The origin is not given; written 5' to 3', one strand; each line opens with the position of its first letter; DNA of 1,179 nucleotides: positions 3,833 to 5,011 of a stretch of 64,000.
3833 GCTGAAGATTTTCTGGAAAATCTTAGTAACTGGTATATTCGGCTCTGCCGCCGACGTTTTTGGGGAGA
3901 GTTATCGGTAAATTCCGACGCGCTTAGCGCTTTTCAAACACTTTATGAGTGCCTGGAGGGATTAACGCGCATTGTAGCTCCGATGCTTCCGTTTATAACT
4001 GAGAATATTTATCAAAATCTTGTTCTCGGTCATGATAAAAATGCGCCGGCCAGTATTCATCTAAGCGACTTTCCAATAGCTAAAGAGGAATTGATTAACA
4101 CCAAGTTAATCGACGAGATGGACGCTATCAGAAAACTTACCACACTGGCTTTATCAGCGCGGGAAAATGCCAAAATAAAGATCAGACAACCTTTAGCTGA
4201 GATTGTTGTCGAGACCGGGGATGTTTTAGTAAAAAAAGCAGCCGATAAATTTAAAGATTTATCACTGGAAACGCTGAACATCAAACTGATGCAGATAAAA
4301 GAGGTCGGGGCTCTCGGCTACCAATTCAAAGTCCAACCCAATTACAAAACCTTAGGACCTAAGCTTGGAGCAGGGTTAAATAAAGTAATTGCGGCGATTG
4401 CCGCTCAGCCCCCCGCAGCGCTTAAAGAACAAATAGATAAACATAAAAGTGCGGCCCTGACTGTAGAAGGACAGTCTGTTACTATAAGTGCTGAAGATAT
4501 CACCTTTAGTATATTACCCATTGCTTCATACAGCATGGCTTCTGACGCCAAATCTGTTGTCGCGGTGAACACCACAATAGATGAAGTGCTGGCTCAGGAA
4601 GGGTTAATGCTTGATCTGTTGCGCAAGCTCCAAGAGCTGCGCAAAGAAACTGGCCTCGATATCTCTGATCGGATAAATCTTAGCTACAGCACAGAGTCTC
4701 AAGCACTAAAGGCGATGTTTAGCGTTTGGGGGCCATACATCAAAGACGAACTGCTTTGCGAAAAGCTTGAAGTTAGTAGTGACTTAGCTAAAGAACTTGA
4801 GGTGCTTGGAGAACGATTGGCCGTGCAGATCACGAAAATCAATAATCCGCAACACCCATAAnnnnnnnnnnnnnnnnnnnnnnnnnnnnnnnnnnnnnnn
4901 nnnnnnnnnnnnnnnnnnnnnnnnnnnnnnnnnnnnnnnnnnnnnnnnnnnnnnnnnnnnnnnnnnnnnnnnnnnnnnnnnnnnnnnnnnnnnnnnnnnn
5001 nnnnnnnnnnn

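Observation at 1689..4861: Decayed type-2 isoleucyl-tRNA synthetase with eroded HIGH and KMSKS motifs, three nonsense codons and a frameshift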

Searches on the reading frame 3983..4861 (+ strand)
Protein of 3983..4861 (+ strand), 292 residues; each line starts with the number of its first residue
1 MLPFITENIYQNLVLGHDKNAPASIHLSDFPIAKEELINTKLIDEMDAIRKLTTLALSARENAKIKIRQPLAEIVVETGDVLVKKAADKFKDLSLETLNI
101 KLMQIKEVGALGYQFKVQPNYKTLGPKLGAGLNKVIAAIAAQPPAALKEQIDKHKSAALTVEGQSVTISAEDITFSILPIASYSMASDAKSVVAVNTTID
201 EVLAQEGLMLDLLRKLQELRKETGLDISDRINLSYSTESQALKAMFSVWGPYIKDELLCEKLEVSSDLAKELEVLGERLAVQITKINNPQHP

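Call 57: search_protein_families(library=pfam, proteins=[window:3983-4861:+])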
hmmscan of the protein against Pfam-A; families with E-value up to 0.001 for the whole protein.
window:3983-4861:+ (292 aa): 2 families
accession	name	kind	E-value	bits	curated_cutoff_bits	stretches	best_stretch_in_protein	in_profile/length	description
PF19302.4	DUF5915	-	8e-36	123.8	27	1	95-285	5-194/195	Domain of unknown function (DUF5915)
PF08264.19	Anticodon_1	-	4.2e-08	33.6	25.1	1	1-72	78-145/148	Anticodon-binding domain of tRNA ligase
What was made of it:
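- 4265..4837 (+): C-terminal DUF5915 domain, which all 120 listed homologues also carry. PF19302 matches at 123.8 bits (call 57).
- On IleRS type 2 (IleRS2): PF19302 matches at 123.8 bits over residues 95-285 of the last ORF (call 57).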
